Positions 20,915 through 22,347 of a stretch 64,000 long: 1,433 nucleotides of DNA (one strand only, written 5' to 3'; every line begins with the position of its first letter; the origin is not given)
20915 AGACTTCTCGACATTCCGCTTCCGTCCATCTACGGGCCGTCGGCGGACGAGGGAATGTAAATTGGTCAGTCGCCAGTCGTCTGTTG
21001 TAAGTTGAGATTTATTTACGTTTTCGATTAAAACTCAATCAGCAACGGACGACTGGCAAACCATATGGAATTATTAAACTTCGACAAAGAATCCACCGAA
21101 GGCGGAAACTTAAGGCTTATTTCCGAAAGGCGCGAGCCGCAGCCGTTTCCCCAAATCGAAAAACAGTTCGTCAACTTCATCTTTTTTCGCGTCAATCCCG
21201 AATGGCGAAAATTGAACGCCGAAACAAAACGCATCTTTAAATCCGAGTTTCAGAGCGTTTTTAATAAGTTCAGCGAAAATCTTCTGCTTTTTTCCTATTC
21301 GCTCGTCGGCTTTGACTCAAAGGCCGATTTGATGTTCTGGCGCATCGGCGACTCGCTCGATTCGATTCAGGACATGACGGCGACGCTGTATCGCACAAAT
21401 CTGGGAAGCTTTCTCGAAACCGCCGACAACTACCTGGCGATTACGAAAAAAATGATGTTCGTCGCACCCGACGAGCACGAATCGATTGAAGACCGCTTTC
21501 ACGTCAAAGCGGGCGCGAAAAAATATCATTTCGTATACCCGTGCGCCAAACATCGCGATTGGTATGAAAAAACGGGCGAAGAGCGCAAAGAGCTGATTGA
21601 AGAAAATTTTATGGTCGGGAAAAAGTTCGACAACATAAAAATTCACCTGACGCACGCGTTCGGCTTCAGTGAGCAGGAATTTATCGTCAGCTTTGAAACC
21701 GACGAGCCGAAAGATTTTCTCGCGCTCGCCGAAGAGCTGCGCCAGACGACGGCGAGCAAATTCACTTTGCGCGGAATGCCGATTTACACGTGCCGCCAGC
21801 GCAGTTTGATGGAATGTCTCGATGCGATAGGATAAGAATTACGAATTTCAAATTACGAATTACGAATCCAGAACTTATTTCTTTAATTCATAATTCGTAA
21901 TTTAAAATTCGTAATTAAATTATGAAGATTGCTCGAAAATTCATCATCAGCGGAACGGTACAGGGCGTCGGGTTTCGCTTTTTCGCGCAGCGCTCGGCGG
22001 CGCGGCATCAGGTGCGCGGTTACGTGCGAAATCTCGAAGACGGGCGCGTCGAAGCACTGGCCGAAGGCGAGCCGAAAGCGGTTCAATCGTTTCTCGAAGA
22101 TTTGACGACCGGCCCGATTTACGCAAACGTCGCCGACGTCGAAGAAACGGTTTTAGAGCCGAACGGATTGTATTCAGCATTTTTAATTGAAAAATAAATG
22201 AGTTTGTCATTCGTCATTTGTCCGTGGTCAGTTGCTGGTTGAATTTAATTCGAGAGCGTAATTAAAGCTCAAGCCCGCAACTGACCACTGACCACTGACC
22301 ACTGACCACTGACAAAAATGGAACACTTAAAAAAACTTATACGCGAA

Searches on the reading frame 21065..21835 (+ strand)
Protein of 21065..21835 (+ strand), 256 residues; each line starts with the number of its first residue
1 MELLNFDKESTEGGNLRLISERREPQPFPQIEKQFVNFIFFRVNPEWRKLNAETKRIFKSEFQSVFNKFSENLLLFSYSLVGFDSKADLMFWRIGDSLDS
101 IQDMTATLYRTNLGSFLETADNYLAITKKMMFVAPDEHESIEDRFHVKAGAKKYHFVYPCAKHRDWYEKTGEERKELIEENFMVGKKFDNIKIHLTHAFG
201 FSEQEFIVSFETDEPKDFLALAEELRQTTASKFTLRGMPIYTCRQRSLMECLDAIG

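Call 9: search_protein_families(library=pfam, proteins=[window:21065-21835:+])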
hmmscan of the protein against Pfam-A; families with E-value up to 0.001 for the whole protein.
window:21065-21835:+ (256 aa): 1 family
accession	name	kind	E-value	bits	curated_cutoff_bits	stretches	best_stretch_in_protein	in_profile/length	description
PF06778.18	Chlor_dismutase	-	3.3e-43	148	25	1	59-245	5-188/189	Chlorite dismutase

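Call 13: find_related_loci(query=window:21065-21835:+, collection=genome_contigs, flank=10000)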
Query window:21065-21835:+ (256 aa) in genome_contigs; peptide patterns used: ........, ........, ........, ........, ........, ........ (x = any residue, [..] = any of these).
296 stretches matched a pattern; 251 encode a relative of the query (tblastn E <= 1e-3); the best 80 are kept; 80 distinct loci.
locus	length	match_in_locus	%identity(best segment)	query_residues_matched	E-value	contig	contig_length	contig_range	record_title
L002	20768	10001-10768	89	1-256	2e-158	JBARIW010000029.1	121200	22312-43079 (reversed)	MAG: Pyrinomonadaceae bacterium isolate MFD06482_ilm_asm_bin2 k127_8627, whole genome shotgun sequence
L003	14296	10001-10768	86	1-256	1e-156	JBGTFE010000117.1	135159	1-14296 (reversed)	MAG: Pyrinomonadaceae bacterium isolate JTS-RE184 k141_6523878, whole genome shotgun sequence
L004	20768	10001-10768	79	1-256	2e-145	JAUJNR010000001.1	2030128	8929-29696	MAG: Pyrinomonadaceae bacterium isolate YX2bin36 opera_contig_1, whole genome shotgun sequence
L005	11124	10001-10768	80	1-256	8e-145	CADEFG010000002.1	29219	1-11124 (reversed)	MAG: uncultured Acidobacteria bacterium isolate Acidobacteria sp. RBC039 genome assembly, contig: MAG039_2, whole genome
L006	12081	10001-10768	79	1-256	4e-144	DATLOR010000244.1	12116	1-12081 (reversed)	MAG TPA_asm: Pyrinomonadaceae bacterium isolate SMAG_U13831 k141_551495, whole genome shotgun sequence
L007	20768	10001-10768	80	1-256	9e-144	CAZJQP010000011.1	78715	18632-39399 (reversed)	MAG TPA_asm: uncultured Blastocatellaceae bacterium isolate SRP189682_co1_493 genome assembly, contig: NODE_251_length_7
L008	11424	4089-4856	79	1-256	1e-143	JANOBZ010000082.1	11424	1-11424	MAG: Acidobacteriota bacterium isolate VAR_17_metabat_90 VAR_17_k141_1636732, whole genome shotgun sequence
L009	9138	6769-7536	79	1-256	2e-143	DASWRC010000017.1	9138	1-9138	MAG TPA_asm: Pyrinomonadaceae bacterium isolate SMAG_U3511 k141_1582487, whole genome shotgun sequence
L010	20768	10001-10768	79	1-256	2e-143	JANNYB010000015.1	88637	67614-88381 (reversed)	MAG: Acidobacteriota bacterium isolate VAR_34_metabat_1 VAR_34_k141_342421, whole genome shotgun sequence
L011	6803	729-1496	79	1-256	5e-143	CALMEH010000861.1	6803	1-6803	MAG TPA_asm: uncultured Acidobacteria bacterium isolate SRR2107211_bin.18_CONCOCT_v1.1_MAG genome assembly, contig: ERZ7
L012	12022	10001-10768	78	1-256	1e-142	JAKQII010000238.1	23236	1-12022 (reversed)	MAG: Acidobacteriota bacterium isolate USDE_metabat.86_sub k141_1823462, whole genome shotgun sequence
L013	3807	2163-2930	79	1-256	1e-146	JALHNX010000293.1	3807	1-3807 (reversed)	MAG: Pyrinomonadaceae bacterium isolate Bin_76_1 c_000000072115, whole genome shotgun sequence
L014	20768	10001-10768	80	1-256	1e-142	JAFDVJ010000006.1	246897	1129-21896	MAG: Acidobacteria bacterium isolate SZAS-13 ACID-KAN-6__6__length-246897, whole genome shotgun sequence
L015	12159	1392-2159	78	1-256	2e-142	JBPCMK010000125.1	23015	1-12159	MAG: Pyrinomonadaceae bacterium isolate TH_ant_mag_102 S1Ck127_8388874_flag_0_multi_12.9948_len_23015, whole genome shot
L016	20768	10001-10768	80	1-256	3e-142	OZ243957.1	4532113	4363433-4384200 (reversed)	MAG: Pyrinomonadaceae bacterium isolate fdab6d58-10c3-4ee6-bfdd-27b91cfd1317 genome assembly, chromosome: 1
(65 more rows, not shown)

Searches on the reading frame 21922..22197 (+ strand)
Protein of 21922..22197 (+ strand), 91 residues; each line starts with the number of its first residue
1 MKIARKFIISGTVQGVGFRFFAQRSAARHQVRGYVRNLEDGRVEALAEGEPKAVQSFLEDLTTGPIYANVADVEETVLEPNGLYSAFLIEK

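Call 9: search_protein_families(library=pfam, proteins=[window:21922-22197:+])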
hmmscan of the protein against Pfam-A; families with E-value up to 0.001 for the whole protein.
window:21922-22197:+ (91 aa): 1 family
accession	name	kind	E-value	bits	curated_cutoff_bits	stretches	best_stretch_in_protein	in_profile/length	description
PF00708.24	Acylphosphatase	-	1.9e-25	89.4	22.5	1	6-88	2-84/85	Acylphosphatase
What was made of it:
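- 21922..22197 (+): acyP (acylphosphatase), the upstream gene. Its stop codon lies 5 nt before the 5' arm. PF00708, E = 1.9e-25 (call 9).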
